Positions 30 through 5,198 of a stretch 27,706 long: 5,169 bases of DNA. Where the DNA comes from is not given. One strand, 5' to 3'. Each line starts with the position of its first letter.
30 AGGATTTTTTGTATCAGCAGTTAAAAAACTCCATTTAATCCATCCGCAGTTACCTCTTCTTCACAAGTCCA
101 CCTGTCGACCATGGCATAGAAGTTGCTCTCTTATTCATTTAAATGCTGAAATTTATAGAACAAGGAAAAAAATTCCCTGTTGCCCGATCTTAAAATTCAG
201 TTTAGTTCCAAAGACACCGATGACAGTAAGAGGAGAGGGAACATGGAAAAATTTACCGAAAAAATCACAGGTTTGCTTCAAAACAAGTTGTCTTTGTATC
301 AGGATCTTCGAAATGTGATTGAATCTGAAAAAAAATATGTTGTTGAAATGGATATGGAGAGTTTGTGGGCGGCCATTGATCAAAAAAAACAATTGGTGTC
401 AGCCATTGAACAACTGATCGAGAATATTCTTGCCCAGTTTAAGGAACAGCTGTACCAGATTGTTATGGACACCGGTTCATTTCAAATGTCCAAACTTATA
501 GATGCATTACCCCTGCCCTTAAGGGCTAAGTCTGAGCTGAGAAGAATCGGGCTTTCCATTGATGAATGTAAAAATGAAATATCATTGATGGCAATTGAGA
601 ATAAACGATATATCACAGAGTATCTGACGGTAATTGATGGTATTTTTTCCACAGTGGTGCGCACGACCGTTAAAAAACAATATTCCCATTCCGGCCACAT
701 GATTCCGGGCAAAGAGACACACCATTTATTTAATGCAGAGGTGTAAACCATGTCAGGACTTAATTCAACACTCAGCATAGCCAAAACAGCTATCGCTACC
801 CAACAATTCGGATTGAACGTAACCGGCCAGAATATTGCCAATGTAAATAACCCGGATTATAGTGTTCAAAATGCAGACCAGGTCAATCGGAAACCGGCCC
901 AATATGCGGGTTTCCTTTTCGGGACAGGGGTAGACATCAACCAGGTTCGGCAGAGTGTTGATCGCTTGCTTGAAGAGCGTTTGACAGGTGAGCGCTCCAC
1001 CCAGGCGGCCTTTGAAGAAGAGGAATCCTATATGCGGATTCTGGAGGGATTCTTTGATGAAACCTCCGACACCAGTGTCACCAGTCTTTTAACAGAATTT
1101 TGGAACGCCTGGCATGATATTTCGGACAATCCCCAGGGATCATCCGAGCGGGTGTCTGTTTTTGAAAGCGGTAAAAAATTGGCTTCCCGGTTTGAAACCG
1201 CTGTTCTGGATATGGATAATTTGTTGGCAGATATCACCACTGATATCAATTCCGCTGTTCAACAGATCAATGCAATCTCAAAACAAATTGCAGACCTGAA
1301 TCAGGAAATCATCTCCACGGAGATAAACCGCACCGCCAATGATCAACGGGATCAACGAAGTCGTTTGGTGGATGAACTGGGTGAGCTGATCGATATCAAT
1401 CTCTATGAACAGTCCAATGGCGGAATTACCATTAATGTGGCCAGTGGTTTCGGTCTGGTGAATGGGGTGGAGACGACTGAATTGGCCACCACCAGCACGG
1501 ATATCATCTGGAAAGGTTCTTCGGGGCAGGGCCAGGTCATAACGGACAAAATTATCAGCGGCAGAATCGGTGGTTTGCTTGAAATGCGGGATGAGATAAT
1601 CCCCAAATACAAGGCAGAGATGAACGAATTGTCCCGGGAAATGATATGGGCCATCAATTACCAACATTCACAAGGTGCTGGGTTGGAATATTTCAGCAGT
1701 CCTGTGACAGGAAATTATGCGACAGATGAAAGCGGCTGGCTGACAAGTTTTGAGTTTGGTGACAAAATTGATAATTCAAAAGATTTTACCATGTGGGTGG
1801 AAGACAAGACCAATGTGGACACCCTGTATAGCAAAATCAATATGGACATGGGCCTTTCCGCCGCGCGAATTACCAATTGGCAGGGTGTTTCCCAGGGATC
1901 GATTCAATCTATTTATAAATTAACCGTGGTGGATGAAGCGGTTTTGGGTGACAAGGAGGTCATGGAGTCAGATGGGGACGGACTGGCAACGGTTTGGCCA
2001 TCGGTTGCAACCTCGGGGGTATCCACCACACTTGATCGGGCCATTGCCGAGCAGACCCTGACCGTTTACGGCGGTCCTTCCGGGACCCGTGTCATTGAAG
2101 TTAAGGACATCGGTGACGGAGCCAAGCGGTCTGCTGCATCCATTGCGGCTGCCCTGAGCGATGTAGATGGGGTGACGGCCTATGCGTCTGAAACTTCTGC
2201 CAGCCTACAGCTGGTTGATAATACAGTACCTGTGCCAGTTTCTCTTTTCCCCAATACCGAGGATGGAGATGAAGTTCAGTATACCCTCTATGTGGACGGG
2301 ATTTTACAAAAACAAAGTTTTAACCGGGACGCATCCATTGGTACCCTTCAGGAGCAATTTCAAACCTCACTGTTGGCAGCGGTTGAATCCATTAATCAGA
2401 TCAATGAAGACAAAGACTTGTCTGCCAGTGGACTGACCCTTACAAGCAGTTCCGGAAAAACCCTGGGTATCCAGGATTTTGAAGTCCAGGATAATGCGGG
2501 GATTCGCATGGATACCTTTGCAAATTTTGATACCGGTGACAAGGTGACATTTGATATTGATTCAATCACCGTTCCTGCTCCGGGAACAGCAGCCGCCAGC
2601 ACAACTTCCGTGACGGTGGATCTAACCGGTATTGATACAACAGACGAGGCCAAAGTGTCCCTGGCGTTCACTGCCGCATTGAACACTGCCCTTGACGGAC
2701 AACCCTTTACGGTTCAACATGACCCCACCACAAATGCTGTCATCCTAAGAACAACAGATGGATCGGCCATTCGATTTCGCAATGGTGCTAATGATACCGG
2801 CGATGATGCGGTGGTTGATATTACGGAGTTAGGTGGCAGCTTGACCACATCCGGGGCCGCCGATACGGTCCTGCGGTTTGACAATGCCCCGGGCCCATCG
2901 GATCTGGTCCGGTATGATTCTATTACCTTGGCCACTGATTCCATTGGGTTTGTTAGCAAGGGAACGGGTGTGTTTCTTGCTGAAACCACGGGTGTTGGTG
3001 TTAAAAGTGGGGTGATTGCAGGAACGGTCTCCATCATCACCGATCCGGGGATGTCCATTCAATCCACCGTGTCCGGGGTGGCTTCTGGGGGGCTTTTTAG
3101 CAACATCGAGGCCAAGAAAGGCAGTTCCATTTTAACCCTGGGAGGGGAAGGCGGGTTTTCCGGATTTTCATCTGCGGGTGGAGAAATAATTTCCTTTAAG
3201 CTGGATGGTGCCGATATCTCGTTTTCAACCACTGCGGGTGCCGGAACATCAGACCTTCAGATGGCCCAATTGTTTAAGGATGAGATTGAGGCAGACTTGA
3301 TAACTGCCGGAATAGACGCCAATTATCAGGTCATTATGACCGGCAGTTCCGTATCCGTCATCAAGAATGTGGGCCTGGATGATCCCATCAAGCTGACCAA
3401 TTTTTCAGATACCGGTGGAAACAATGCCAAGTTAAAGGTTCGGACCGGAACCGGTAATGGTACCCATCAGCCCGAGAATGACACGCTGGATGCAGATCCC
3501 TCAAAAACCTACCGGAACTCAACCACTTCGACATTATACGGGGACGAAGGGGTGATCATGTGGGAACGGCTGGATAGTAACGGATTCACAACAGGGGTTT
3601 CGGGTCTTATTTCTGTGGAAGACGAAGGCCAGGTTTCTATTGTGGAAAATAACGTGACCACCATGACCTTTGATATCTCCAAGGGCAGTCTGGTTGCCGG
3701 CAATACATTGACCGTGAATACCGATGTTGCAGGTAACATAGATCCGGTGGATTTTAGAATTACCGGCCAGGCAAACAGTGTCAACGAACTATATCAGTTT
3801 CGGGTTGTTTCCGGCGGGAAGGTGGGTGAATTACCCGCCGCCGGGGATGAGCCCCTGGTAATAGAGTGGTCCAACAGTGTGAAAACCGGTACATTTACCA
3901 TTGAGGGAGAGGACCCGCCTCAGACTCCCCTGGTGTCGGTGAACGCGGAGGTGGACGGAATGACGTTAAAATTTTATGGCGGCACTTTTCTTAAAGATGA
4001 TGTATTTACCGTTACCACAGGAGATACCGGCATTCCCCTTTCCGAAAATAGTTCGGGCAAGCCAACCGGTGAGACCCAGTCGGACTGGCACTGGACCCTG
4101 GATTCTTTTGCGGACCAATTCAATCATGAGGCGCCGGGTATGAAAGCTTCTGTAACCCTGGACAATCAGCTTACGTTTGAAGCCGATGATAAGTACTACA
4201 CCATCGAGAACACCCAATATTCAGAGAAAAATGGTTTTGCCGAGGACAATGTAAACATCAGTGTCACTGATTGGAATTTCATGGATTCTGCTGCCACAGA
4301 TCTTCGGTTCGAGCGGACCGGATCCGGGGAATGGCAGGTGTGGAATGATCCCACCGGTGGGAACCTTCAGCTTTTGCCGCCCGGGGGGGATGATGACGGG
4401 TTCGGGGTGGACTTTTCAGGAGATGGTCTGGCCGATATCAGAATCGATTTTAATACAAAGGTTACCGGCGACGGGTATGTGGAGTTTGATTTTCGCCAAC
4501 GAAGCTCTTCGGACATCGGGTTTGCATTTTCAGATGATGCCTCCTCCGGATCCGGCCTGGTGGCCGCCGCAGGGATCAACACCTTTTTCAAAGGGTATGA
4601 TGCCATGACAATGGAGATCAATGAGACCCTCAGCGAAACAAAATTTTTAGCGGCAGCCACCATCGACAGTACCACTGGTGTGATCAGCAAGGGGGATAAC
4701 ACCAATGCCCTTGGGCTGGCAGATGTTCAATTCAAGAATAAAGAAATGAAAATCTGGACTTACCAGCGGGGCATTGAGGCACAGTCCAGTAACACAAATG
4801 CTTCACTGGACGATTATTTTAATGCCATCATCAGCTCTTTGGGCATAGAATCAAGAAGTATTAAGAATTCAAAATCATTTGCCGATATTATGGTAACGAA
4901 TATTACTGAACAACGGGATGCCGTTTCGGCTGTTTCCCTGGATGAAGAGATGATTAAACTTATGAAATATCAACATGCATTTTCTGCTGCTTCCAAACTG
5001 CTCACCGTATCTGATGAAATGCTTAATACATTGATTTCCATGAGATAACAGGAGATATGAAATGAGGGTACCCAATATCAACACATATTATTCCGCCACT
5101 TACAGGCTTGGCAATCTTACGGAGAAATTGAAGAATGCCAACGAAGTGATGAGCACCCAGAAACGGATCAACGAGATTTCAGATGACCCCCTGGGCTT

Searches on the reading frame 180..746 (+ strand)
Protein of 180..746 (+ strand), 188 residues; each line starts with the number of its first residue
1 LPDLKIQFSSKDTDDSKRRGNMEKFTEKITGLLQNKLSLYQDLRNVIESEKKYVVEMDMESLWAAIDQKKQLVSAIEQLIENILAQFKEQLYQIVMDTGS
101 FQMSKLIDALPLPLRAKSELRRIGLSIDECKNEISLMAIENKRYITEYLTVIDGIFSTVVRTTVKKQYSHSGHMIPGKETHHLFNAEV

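Call 22: search_protein_families(library=pfam, proteins=[window:180-746:+], max_evalue=0.001)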
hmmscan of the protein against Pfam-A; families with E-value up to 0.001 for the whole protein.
window:180-746:+ (188 aa): 1 family
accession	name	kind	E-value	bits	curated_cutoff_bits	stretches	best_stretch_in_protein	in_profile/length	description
PF05130.17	FlgN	-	3.6e-10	40.9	30.5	1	26-172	3-143/147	FlgN protein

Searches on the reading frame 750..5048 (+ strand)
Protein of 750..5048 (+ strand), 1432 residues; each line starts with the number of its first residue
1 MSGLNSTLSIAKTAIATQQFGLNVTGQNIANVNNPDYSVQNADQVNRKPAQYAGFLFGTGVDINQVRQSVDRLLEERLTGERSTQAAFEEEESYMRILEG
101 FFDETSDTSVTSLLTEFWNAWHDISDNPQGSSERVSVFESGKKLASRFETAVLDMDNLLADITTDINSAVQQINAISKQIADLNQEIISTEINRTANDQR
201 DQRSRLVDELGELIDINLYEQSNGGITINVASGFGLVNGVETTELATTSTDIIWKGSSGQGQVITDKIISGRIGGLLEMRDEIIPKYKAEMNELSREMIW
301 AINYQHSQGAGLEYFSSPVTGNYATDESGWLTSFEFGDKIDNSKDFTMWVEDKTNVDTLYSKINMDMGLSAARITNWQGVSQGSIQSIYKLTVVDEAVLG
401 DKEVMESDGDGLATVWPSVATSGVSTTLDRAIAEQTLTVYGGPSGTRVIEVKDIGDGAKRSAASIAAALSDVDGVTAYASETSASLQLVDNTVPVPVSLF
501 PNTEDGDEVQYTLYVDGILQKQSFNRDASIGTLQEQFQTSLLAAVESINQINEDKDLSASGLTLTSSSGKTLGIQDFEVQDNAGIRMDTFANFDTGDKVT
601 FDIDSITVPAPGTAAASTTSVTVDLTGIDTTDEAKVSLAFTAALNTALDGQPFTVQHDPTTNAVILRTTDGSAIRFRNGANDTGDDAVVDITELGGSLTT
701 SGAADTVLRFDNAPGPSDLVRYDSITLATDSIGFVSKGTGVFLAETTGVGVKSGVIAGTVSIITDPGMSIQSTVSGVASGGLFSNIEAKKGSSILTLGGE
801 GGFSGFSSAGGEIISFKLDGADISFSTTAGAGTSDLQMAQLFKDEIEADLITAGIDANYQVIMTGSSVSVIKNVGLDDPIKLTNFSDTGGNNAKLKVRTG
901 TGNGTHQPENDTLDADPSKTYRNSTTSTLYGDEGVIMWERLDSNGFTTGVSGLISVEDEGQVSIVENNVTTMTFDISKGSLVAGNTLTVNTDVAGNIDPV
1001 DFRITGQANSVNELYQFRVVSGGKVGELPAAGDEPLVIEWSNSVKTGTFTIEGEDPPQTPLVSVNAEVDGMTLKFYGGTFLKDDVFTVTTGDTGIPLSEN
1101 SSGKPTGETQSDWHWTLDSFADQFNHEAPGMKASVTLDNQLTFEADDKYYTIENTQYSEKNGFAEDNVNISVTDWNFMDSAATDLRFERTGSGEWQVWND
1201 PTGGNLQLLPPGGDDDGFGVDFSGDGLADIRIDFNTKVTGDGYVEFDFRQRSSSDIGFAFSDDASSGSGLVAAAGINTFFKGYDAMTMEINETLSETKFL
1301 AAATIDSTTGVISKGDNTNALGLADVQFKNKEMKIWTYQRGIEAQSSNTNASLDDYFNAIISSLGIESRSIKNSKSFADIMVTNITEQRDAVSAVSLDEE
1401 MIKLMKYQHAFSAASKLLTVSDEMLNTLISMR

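Call 6: search_protein_families(library=pfam, proteins=[window:750-5048:+], max_evalue=0.01)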
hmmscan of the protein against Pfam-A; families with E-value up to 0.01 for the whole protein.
window:750-5048:+ (1432 aa): 2 families
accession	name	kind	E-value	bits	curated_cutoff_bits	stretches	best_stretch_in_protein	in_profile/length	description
PF22638.1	FlgK_D1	-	2.6e-51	174.9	28.6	1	98-313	4-225/233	Flagellar hook-associated protein FlgK helical domain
PF06429.18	Flg_bbr_C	-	1.2e-10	41.1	23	1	1392-1431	7-46/46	Flagellar basal body rod FlgEFG protein C-terminal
